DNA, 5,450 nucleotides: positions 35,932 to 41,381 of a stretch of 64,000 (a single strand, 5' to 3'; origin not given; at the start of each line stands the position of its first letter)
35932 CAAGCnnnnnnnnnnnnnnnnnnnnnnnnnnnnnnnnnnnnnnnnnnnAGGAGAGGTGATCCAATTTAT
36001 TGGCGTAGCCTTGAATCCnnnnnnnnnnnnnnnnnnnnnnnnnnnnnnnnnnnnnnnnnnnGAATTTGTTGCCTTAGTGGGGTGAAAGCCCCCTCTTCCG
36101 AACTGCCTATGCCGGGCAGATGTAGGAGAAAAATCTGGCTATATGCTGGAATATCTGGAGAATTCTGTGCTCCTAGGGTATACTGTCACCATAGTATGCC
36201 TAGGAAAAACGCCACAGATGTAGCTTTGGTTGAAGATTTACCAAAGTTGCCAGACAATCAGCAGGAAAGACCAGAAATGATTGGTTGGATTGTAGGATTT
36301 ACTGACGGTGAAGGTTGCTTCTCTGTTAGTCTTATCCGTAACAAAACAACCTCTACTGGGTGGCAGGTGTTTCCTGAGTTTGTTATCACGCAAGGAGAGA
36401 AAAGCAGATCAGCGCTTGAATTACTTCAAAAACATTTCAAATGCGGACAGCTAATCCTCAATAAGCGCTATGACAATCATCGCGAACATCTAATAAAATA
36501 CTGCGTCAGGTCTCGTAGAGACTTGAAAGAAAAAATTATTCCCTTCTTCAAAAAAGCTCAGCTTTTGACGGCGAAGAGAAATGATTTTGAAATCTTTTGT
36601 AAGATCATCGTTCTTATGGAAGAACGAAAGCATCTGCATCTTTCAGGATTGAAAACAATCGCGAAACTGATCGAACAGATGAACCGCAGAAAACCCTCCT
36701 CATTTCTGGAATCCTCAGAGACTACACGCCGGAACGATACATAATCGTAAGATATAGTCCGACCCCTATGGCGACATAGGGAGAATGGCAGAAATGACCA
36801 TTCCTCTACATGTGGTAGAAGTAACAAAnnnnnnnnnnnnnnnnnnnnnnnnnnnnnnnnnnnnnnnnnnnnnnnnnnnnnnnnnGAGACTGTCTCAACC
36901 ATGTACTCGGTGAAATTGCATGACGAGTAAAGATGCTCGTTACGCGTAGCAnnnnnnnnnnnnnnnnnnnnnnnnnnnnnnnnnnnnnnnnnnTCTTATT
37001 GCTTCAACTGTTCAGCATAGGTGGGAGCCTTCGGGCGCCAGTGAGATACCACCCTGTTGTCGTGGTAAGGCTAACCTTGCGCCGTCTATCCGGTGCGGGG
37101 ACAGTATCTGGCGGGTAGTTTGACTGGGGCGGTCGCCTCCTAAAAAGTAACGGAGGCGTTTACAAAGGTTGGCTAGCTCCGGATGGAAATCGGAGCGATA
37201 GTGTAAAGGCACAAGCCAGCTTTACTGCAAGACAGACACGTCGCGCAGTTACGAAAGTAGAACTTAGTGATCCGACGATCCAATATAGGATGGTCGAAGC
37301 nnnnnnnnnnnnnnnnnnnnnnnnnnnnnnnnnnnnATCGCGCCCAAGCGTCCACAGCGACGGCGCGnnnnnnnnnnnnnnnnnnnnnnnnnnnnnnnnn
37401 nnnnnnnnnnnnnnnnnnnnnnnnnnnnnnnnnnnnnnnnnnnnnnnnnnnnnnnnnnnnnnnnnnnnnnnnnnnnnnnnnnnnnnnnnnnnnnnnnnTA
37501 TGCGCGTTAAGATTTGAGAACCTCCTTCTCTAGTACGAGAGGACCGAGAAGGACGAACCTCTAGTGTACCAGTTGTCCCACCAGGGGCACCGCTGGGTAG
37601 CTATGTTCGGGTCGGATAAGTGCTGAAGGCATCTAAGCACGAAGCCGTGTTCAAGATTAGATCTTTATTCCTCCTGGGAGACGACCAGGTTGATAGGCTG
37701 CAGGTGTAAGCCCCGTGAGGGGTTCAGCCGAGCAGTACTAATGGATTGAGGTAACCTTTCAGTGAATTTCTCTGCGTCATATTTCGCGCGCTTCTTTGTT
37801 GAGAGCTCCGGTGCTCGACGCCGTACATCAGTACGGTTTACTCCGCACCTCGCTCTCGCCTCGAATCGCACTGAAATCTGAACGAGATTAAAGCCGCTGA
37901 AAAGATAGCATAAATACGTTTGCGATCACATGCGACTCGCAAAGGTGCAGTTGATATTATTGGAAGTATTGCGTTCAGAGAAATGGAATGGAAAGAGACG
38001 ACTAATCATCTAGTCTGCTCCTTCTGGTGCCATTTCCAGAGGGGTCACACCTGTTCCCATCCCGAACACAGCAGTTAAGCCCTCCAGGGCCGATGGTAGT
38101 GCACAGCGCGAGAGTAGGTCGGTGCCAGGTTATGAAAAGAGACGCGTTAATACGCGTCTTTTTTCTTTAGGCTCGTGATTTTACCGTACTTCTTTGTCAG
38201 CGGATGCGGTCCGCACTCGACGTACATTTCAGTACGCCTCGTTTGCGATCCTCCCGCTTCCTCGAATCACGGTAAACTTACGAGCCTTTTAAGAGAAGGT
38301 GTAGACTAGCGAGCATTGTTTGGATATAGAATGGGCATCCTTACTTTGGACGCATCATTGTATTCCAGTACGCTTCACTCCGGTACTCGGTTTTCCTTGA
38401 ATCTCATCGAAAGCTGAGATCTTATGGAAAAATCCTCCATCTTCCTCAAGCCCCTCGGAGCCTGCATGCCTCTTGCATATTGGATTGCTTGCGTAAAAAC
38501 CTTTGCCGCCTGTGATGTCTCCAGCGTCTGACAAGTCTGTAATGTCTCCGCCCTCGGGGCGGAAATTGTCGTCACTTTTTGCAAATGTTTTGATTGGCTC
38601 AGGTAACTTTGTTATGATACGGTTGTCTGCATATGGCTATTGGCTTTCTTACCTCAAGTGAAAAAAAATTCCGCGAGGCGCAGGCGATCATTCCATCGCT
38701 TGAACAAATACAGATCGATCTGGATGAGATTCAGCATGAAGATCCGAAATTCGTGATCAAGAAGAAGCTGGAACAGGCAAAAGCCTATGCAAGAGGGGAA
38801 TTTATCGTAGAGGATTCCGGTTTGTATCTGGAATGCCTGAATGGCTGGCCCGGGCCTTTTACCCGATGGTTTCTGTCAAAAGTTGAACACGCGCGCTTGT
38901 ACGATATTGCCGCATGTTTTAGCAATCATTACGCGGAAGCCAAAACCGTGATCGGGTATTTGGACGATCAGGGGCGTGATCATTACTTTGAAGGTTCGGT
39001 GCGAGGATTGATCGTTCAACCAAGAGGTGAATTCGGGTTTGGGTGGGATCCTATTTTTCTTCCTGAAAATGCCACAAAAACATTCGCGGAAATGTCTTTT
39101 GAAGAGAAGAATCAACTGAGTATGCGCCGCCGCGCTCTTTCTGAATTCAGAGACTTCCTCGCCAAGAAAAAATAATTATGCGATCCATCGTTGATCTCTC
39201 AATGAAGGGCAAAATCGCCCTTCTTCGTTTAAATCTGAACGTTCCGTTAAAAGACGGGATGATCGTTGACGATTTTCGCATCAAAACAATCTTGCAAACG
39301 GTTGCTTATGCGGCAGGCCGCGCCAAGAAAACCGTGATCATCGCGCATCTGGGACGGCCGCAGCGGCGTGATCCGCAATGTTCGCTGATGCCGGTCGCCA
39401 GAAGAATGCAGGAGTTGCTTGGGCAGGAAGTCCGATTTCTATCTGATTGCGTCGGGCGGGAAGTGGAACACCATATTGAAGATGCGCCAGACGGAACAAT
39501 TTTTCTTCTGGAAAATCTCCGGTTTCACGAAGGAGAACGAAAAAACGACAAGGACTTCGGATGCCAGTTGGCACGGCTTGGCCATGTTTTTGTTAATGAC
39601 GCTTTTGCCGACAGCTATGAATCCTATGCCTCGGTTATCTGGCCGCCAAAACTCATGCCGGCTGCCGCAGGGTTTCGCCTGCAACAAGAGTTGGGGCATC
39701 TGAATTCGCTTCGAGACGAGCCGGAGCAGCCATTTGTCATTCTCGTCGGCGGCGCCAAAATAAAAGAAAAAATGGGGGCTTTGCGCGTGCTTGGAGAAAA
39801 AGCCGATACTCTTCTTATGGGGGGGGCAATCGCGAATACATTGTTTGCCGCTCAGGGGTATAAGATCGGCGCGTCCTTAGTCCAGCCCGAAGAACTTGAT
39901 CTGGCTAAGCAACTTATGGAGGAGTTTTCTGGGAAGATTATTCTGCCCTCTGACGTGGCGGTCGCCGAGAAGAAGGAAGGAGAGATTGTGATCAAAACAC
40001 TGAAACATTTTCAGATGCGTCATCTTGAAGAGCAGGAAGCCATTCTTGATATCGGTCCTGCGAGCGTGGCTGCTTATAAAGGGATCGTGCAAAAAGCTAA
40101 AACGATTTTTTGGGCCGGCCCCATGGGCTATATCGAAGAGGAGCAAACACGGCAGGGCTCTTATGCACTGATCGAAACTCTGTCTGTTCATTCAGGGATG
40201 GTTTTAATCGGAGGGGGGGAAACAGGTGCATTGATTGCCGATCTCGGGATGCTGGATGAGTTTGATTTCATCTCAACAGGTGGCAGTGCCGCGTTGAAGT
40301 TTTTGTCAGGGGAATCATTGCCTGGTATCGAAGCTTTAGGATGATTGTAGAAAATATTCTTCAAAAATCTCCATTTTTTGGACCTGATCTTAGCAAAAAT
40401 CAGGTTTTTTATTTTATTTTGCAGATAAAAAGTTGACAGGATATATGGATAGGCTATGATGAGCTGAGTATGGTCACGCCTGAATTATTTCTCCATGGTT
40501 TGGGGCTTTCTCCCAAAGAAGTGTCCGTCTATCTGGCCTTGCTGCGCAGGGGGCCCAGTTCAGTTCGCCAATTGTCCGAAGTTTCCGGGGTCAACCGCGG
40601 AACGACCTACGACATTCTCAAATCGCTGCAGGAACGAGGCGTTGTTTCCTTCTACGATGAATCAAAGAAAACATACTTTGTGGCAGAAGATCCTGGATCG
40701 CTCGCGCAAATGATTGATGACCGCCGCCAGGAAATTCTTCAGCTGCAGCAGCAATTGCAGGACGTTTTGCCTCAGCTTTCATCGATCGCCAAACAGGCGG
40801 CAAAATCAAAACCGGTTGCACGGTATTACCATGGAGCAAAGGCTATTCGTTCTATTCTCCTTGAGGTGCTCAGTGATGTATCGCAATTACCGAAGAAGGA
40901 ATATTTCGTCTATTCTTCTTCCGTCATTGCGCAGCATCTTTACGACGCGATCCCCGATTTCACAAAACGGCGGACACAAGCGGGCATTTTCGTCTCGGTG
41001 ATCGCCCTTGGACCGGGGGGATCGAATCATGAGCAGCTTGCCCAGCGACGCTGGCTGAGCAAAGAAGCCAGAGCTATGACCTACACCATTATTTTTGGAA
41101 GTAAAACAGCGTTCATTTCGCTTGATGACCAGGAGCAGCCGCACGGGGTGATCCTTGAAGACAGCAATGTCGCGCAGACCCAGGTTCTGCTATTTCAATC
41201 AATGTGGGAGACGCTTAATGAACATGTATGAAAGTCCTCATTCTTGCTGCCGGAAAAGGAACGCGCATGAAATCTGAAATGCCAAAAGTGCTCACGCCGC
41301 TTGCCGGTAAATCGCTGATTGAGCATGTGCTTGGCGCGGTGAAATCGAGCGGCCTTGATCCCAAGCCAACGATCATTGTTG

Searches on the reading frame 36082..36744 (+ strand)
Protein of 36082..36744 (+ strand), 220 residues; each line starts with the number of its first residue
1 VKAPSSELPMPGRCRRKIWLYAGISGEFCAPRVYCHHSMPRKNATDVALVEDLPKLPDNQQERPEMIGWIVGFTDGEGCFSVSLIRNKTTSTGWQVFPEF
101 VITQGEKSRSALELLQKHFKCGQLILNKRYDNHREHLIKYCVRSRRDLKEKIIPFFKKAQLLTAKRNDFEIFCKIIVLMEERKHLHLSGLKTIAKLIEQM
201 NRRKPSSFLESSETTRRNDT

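Call 40: search_protein_families(library=pfam, proteins=[window:36082-36744:+], max_evalue=0.01)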
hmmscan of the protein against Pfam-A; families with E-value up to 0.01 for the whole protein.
window:36082-36744:+ (220 aa): 1 family
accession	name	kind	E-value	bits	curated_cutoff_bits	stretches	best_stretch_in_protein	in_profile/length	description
PF00961.24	LAGLIDADG_1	-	4.5e-23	82.5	23.1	1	70-176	1-102/102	LAGLIDADG endonuclease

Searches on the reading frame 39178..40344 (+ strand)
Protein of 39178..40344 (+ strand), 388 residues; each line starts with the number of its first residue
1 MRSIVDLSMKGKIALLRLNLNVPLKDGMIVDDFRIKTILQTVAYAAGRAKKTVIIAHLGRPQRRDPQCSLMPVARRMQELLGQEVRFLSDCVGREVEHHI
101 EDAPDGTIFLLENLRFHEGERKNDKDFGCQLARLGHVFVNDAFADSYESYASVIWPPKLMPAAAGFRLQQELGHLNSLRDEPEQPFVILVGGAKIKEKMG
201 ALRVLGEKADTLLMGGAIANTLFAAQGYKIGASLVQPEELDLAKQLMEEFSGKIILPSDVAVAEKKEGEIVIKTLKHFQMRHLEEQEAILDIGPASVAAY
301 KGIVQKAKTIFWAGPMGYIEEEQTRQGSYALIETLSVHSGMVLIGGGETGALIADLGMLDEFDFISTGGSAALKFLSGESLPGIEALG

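Call 20: find_encoding_contigs(protein=window:39178-40344:+, flank=10000, max_places=10)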
Protein window:39178-40344:+ (388 aa): 1 contig read that carries it; 1 place shown.
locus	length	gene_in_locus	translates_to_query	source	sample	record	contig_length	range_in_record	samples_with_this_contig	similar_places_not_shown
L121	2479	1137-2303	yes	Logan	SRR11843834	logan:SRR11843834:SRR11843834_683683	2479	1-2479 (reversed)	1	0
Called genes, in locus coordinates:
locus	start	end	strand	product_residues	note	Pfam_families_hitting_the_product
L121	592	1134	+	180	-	PF01725:Ham1p_like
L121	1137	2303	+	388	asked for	PF00162:PGK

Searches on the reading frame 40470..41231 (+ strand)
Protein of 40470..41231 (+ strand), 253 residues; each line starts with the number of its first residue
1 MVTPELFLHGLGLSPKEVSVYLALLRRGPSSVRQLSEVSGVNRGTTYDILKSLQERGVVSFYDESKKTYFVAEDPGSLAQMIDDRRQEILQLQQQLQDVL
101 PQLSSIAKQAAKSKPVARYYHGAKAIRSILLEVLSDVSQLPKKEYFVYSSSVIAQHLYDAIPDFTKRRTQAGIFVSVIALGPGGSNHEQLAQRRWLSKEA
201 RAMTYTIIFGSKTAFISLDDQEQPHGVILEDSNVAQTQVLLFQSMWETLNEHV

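Call 76: search_protein_families(library=pfam, proteins=[window:40470-41231:+], max_evalue=0.001)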
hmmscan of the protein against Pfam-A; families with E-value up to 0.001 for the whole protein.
window:40470-41231:+ (253 aa): 6 families
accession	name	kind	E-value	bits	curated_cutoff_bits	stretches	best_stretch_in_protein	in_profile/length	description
PF01978.25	TrmB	-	2e-16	60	25.6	1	9-71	2-64/68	Sugar-specific transcriptional regulator TrmB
PF09339.16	HTH_IclR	-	1.3e-05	25.3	22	1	24-59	11-48/52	IclR helix-turn-helix domain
PF12802.13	MarR_2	-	5.4e-05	23.7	27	1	12-60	2-51/61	MarR family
PF13412.12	HTH_24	-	0.00022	21.1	21.9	1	21-59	9-47/48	Winged helix-turn-helix DNA-binding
PF25212.1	HVO_A0114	-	0.00025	21.2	27.6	0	13-67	20-74/84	HVO_A0114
PF01022.26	HTH_5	-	0.00094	19.5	22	0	23-60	9-46/47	Bacterial regulatory protein, arsR family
